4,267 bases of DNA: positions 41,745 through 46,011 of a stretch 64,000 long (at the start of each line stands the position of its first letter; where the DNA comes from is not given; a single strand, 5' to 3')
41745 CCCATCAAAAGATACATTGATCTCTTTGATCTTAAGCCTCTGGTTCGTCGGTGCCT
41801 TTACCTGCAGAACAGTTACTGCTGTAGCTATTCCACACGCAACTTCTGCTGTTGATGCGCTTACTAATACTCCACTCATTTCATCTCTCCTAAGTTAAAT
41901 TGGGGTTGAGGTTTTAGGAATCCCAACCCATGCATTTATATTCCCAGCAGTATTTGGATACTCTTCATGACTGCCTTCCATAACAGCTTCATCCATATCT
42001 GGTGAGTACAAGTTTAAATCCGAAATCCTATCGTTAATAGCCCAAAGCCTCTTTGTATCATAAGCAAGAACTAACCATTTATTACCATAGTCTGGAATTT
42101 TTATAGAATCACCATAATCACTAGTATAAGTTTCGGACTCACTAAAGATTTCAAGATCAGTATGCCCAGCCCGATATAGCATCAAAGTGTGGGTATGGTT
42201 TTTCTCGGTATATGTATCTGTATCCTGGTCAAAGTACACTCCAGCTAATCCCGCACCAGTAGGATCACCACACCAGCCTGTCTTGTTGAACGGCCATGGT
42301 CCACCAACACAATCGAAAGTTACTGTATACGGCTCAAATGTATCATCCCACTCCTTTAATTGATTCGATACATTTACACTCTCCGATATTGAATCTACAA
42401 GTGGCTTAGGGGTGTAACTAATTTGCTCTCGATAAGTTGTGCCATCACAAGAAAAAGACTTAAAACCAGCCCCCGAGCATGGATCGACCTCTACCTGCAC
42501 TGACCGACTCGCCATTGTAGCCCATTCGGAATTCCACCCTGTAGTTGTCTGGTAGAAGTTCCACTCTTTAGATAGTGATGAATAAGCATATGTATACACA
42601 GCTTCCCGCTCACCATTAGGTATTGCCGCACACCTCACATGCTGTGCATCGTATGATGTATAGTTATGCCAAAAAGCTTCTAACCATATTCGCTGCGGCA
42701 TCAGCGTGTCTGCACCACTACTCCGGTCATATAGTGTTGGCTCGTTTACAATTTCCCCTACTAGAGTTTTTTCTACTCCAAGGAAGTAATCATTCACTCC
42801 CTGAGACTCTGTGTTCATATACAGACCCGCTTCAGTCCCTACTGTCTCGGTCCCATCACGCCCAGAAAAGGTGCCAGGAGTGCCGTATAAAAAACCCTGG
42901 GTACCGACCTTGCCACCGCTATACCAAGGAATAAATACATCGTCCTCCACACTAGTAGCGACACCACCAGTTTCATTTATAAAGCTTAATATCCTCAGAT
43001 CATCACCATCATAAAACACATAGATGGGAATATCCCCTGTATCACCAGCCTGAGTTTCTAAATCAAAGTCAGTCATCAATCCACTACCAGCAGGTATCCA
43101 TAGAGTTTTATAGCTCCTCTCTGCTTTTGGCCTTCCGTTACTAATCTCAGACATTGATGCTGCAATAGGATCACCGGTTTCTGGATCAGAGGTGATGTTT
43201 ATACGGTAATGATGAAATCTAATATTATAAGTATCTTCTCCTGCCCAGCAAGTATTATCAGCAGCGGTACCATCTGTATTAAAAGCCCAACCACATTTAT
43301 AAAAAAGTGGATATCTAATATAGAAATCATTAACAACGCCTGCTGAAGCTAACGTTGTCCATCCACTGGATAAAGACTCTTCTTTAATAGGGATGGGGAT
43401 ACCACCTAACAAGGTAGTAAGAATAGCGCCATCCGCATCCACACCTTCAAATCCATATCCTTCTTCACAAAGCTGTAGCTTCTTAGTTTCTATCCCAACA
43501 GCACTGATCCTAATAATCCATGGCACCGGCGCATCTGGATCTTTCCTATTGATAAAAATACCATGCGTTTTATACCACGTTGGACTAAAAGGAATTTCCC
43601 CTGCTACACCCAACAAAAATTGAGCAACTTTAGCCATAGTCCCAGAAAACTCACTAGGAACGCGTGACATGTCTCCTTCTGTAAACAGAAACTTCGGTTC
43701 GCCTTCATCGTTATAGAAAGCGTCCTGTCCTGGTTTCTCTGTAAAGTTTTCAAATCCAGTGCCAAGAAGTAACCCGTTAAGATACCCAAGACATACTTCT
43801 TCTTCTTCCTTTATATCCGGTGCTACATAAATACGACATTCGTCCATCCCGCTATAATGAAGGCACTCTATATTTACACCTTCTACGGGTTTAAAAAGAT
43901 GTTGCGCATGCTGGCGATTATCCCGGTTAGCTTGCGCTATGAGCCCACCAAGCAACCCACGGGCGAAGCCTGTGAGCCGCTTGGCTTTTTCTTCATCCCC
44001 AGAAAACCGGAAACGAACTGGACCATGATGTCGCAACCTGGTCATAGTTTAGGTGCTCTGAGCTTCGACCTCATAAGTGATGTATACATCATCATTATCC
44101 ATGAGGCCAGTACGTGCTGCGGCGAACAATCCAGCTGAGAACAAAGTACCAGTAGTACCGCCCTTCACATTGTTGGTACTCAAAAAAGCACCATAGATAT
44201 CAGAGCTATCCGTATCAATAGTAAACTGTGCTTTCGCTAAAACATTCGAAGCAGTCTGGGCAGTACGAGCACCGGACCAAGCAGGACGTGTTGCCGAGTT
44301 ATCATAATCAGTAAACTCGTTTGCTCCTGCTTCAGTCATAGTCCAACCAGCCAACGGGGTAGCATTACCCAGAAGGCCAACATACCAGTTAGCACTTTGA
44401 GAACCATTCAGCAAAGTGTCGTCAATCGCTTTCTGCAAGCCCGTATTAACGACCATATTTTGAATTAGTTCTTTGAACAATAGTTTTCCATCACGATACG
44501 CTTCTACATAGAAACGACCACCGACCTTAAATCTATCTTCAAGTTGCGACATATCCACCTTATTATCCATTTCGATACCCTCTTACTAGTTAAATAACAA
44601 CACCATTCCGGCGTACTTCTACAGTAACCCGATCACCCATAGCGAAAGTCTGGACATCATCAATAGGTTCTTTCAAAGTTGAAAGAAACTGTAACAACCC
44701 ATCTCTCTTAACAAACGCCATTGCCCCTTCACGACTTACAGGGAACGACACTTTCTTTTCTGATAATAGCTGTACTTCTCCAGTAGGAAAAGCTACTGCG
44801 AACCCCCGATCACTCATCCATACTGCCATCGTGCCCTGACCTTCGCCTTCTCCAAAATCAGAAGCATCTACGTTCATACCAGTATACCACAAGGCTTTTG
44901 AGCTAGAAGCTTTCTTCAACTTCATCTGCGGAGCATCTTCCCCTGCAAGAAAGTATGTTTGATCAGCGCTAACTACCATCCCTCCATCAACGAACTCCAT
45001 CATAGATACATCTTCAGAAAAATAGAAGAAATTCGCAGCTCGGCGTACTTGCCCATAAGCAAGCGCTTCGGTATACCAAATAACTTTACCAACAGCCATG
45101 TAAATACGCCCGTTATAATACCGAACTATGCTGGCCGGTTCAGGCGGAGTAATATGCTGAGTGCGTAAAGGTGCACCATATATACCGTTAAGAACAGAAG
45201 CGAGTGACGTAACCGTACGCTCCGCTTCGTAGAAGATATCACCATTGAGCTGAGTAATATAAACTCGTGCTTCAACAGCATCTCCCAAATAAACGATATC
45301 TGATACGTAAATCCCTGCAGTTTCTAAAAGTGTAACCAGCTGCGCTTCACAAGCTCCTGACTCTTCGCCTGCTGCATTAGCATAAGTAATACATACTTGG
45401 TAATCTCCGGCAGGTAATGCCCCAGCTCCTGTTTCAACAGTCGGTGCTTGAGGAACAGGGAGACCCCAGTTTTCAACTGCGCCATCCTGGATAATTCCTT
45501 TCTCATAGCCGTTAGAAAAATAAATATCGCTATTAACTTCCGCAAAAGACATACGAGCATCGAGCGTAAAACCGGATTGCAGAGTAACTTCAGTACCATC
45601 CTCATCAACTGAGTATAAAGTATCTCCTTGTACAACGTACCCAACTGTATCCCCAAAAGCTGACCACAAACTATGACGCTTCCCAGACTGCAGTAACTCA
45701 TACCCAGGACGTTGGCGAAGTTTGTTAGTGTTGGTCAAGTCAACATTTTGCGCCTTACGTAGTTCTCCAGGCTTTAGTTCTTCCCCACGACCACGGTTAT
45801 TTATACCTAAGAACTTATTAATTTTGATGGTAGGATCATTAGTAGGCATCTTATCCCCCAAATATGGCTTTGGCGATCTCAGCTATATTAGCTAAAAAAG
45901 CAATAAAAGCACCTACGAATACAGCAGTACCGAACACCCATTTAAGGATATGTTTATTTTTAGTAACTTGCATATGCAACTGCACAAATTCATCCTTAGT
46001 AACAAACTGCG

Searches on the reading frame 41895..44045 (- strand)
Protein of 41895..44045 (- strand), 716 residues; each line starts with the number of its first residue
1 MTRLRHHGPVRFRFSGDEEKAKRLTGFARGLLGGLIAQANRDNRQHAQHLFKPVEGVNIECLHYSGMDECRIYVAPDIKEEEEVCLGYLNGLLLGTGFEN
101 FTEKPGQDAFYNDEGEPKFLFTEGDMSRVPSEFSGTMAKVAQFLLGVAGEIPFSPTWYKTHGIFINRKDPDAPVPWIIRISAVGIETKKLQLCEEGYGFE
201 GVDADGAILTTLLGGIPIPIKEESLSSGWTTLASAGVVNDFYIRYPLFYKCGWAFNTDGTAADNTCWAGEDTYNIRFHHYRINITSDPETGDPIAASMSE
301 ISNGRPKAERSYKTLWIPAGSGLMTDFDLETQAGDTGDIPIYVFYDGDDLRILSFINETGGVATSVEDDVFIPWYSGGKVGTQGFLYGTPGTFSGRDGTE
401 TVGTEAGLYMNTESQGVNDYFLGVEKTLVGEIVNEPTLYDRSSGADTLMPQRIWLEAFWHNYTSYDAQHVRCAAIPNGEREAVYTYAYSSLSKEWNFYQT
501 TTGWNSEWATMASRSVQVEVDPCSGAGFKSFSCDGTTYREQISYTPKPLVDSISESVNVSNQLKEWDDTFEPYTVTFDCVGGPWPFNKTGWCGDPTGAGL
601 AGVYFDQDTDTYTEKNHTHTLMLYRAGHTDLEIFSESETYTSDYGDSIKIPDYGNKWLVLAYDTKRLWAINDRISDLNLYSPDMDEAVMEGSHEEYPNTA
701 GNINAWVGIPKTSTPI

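Call 5: search_protein_families(library=phrogs, proteins=[window:41895-44045:-], max_evalue=0.001)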
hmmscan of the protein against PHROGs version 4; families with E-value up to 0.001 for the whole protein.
window:41895-44045:- (716 aa): 1 family
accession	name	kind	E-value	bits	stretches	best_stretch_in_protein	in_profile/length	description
phrog_11362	-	unknown function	1.4e-09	37.5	1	238-286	332-380/876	-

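Call 45: search_solved_structures(query=window:41895-44045:-, max_evalue=0.1)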
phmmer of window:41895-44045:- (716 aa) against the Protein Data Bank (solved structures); distinct sequences matched with E-value up to 0.1: 0.

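Call 85: search_protein_families(library=pfam, proteins=[window:41895-44045:-], max_evalue=0.01)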
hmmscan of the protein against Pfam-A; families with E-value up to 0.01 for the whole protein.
window:41895-44045:- (716 aa): 0 families

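Call 100: search_protein_families(library=ncbifam, proteins=[window:41895-44045:-], max_evalue=0.01)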
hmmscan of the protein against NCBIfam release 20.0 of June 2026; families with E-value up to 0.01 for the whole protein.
window:41895-44045:- (716 aa): 0 families

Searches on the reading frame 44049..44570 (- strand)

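Call 19: search_protein_families(library=phrogs, proteins=[window:44049-44570:-], max_evalue=0.001)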
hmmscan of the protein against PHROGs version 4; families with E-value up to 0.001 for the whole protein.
window:44049-44570:- (173 aa): 1 family
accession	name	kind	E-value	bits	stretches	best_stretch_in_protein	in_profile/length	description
phrog_8123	-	unknown function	2.6e-24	87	1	33-169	46-189/192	-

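Call 85: search_protein_families(library=pfam, proteins=[window:44049-44570:-], max_evalue=0.01)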
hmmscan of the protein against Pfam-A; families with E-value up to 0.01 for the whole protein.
window:44049-44570:- (173 aa): 0 families

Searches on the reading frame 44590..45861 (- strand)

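Call 19: search_protein_families(library=phrogs, proteins=[window:44590-45861:-], max_evalue=0.001)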
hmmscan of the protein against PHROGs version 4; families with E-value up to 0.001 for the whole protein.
window:44590-45861:- (423 aa): 1 family
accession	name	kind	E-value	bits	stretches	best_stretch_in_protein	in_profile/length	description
phrog_8040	-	connector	6.1e-55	187.7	1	11-394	3-394/396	head closure Hc3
